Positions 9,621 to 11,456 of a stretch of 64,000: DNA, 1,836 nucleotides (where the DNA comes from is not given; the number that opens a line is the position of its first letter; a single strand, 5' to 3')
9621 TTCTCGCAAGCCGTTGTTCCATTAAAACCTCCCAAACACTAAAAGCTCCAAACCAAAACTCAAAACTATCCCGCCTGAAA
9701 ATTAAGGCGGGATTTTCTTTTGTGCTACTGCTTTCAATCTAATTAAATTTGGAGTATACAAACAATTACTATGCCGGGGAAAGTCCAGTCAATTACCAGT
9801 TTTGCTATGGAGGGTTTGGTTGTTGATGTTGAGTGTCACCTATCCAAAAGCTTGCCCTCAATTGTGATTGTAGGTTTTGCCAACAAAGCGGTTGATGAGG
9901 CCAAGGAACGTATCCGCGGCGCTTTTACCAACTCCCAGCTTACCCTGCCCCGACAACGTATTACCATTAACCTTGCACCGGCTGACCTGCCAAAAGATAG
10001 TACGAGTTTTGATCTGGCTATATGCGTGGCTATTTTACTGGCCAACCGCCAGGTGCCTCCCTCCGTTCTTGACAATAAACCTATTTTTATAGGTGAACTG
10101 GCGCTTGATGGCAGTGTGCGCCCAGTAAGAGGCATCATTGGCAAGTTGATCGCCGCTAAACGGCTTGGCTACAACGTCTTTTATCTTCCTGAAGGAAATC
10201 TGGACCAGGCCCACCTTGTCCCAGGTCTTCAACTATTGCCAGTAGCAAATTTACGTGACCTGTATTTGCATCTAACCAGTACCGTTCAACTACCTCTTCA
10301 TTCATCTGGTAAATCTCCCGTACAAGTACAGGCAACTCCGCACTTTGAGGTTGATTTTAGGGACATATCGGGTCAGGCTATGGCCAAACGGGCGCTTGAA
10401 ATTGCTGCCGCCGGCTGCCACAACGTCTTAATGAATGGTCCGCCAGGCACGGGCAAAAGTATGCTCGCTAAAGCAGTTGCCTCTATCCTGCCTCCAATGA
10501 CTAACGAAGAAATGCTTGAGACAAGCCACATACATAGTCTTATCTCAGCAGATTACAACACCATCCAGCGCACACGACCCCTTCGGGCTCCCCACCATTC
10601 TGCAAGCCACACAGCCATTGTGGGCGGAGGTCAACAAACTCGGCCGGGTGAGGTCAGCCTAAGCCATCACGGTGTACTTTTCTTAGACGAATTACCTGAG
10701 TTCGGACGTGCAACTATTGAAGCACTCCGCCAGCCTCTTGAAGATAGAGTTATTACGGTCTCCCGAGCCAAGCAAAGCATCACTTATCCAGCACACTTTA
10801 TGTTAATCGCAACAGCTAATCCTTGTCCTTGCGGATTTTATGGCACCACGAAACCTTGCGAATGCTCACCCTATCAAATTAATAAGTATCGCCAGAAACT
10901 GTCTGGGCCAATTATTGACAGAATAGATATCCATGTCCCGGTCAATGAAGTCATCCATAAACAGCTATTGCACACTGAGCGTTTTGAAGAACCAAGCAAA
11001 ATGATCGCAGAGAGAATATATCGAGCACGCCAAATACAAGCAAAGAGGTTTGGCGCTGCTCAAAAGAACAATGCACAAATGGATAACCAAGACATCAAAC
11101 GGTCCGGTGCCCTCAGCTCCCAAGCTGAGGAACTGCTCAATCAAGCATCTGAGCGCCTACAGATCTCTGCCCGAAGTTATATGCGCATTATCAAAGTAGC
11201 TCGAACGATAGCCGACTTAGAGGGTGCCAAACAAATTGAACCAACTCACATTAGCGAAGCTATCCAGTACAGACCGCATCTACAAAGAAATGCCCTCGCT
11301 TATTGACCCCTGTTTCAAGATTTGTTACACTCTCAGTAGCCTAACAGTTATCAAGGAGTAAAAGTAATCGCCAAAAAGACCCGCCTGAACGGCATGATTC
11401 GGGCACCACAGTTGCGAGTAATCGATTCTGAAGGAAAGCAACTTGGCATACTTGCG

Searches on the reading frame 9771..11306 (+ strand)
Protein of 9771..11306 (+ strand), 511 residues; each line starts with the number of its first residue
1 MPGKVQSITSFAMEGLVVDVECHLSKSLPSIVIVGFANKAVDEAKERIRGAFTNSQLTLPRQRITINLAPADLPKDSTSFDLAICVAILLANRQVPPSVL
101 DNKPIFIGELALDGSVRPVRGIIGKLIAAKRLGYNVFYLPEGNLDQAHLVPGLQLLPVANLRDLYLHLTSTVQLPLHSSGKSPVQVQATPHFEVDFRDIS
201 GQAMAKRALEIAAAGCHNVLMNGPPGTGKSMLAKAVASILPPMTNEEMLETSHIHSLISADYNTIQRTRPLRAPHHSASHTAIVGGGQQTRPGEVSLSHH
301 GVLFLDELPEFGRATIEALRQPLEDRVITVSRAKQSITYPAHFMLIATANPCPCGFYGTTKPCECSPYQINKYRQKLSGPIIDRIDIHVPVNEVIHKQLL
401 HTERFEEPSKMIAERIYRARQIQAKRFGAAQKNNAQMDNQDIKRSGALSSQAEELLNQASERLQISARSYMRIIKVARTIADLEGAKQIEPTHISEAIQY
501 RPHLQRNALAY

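Call 107: search_protein_families(library=pfam, proteins=[window:9771-11306:+], max_evalue=0.001)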
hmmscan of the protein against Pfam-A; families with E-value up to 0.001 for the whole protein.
window:9771-11306:+ (511 aa): 11 families
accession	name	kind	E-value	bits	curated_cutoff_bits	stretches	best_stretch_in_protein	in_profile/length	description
PF01078.27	Mg_chelatase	-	1.8e-89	299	20.3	1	195-396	1-204/207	Magnesium chelatase, subunit ChlI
PF13541.12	ChlI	-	1.8e-35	121.9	27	1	20-143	1-121/121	Subunit ChlI of Mg-chelatase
PF13335.12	Mg_chelatase_C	-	2e-30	105.7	26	1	407-501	2-94/94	Magnesium chelatase, subunit ChlI C-terminal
PF07728.20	AAA_5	-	4.3e-11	43.4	22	1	218-353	1-125/139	AAA domain (dynein-related subfamily)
PF00493.29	MCM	-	5.5e-09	35.9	23.3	1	290-394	112-207/224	MCM P-loop domain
PF00004.35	AAA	-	5.3e-07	30.6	21.2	1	219-350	1-109/131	ATPase family associated with various cellular activities (AAA)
PF00158.32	Sigma54_activat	-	9.2e-07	29.1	20.2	1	208-335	14-129/168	Sigma-54 interaction domain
PF05362.19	Lon_C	-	1.4e-06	28.5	21.1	1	58-151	90-180/205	Lon protease (S16) C-terminal proteolytic domain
PF05496.18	RuvB_N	-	0.00012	22.3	27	0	202-239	12-56/159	Holliday junction DNA helicase RuvB P-loop domain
PF20030.5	bpMoxR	-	0.00026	20.6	27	0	209-242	24-57/205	MoxR domain in the MoxR-vWA-beta-propeller ternary systems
PF07726.17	AAA_3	-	0.00032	21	27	0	219-352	2-113/131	ATPase family associated with various cellular activities (AAA)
